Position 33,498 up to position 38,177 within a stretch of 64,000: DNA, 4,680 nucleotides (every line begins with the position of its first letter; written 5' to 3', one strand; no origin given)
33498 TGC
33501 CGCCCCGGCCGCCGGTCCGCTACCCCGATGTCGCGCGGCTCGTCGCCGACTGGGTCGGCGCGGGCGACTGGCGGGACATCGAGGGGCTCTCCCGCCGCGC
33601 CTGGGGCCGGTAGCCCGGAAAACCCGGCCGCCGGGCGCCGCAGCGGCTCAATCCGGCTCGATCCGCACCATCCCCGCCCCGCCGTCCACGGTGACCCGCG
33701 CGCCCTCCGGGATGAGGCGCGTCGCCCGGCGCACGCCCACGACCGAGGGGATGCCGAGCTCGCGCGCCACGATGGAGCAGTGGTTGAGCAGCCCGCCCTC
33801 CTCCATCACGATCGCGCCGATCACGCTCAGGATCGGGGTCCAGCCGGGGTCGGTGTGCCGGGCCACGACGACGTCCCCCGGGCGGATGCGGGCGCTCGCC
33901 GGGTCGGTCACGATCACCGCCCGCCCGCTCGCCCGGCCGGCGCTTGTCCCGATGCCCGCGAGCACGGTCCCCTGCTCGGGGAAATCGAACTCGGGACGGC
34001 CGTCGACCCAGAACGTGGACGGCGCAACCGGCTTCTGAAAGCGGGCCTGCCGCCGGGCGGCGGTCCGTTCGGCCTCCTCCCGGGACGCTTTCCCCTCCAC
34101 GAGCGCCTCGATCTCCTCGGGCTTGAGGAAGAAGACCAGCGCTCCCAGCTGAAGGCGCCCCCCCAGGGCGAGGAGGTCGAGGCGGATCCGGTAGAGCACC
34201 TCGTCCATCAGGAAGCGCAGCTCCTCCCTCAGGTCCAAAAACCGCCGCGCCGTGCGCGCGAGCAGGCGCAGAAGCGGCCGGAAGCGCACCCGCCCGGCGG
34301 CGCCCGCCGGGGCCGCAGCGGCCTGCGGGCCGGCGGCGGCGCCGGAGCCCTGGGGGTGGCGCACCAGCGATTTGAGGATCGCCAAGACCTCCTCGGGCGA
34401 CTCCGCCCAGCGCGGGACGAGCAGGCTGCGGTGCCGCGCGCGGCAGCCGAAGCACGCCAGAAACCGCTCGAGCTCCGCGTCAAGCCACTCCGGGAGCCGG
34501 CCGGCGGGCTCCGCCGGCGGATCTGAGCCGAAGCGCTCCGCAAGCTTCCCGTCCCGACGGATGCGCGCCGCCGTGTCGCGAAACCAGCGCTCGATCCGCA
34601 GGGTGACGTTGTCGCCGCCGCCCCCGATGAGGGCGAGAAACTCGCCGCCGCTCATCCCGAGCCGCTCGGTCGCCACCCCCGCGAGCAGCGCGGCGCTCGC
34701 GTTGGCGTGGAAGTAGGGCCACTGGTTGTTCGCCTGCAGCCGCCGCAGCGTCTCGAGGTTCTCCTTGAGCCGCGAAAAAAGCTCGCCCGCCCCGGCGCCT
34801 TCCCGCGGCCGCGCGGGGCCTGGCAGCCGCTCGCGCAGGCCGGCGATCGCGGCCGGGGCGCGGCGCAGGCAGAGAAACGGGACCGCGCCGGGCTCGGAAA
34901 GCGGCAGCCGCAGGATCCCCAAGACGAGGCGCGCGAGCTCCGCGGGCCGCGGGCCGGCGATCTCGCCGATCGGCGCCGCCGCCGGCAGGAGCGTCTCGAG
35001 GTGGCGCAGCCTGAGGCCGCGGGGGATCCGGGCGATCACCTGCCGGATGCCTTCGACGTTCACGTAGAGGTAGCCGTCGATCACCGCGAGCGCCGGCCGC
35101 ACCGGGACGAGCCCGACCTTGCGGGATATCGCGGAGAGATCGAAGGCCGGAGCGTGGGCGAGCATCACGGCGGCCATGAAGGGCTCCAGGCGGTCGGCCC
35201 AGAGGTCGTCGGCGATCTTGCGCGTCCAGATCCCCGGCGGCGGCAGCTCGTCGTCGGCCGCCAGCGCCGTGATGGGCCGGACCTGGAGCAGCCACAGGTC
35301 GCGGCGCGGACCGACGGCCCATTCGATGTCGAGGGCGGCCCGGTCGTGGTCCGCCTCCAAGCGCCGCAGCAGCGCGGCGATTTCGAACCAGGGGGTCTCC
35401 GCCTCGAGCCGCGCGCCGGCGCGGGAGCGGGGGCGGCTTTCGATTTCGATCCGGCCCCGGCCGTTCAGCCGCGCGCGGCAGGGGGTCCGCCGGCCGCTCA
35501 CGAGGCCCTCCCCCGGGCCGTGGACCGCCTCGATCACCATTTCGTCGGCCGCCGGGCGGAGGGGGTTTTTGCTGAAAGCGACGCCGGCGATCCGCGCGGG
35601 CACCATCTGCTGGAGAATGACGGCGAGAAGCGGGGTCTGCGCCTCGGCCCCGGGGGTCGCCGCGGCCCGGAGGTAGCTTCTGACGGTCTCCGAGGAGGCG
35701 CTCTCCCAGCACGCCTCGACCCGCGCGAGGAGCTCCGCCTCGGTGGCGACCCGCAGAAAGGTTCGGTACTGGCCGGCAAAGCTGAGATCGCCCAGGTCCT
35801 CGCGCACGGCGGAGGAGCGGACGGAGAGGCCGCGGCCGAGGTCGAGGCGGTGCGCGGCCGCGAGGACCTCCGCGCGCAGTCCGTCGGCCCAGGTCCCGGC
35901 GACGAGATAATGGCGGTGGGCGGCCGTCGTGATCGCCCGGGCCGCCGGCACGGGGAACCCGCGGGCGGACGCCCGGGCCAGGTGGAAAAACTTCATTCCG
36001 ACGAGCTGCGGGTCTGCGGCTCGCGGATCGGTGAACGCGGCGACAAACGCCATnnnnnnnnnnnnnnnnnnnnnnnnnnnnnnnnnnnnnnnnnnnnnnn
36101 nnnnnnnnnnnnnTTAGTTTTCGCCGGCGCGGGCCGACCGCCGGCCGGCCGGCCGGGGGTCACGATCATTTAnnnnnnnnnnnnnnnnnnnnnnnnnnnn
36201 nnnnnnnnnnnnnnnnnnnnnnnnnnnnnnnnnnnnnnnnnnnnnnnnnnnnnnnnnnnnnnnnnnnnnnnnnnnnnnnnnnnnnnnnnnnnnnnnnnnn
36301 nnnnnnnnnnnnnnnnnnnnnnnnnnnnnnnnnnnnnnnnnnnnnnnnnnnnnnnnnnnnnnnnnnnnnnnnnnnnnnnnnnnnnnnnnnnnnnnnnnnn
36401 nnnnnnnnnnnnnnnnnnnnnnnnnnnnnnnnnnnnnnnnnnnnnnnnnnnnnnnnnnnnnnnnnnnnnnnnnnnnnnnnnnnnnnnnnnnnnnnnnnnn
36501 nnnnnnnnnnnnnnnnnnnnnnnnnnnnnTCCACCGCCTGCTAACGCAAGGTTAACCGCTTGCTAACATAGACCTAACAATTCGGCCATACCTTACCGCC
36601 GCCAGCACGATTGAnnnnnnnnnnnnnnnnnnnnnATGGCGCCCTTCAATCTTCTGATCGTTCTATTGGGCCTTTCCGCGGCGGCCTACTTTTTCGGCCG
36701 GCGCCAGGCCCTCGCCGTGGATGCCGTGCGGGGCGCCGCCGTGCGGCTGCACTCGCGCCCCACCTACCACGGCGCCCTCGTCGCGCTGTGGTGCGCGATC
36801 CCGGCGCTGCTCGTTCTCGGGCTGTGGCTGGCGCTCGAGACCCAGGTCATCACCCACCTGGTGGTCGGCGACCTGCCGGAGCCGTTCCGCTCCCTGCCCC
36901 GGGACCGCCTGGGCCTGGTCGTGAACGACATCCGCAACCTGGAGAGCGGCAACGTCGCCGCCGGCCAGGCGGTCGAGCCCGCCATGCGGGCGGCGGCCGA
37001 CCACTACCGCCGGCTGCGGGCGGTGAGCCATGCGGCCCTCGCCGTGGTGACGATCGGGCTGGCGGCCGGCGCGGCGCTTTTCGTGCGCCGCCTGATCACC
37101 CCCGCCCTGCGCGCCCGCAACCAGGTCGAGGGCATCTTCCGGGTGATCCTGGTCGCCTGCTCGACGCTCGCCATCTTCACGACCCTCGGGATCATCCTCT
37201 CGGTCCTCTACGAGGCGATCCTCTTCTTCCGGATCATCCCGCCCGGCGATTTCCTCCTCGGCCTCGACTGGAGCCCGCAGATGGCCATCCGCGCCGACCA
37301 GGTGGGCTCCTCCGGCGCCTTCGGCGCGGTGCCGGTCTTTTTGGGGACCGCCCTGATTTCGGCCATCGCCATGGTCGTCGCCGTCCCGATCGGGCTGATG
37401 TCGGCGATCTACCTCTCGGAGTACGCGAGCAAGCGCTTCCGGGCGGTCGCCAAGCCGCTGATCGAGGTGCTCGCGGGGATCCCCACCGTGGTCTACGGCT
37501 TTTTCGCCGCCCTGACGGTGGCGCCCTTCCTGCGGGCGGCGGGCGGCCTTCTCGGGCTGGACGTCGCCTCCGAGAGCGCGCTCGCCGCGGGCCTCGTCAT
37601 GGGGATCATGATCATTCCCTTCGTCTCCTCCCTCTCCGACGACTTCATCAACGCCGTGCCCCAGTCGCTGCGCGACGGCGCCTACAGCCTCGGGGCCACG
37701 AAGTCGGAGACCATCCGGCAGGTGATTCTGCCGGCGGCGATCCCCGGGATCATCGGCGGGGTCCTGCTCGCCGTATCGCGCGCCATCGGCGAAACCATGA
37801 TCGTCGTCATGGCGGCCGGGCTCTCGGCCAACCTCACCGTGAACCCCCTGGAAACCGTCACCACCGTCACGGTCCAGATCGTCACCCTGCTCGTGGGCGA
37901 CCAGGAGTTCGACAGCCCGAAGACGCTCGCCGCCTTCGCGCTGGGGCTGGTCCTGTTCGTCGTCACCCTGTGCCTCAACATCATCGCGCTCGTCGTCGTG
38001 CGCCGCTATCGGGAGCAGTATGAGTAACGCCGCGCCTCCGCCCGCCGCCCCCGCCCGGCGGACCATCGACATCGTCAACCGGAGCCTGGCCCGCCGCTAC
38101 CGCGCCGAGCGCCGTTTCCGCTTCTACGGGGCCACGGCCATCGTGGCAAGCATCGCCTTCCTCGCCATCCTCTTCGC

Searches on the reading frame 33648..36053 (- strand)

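Call 10: search_protein_families(library=pfam, proteins=[window:33648-36053:-], max_evalue=0.01)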
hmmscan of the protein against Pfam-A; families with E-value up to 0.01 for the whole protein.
window:33648-36053:- (801 aa): 2 families
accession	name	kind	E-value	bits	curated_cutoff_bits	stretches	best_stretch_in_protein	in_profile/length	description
PF01326.24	PPDK_N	-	2.2e-37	129.5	27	1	76-267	103-315/328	Pyruvate phosphate dikinase, AMP/ATP-binding domain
PF00391.29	PEP-utilizers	-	1.6e-22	79.3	23.1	1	724-794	2-72/72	PEP-utilising enzyme, mobile domain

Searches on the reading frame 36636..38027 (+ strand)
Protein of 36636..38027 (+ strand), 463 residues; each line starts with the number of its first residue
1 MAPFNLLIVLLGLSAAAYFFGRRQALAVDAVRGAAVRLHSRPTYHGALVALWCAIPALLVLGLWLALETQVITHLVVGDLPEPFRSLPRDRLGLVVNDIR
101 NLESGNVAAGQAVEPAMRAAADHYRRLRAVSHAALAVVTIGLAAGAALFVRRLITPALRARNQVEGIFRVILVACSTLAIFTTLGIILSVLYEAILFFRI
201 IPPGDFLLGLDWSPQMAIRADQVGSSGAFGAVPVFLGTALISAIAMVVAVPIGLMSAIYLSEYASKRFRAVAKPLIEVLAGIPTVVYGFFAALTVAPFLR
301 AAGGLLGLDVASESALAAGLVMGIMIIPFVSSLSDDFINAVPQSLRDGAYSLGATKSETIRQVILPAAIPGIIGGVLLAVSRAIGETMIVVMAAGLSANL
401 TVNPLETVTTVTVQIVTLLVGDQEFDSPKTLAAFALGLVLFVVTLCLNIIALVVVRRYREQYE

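Call 10: search_protein_families(library=pfam, proteins=[window:36636-38027:+], max_evalue=0.01)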
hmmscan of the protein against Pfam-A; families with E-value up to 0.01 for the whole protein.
window:36636-38027:+ (463 aa): 2 families
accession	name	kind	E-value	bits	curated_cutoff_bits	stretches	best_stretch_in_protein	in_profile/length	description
PF12501.13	DUF3708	-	8.5e-31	107.3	24.1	1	7-181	1-165/166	Phosphate ATP-binding cassette transporter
PF00528.27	BPD_transp_1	-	9.1e-21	74.8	26.4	1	249-459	1-183/184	Binding-protein-dependent transport system inner membrane component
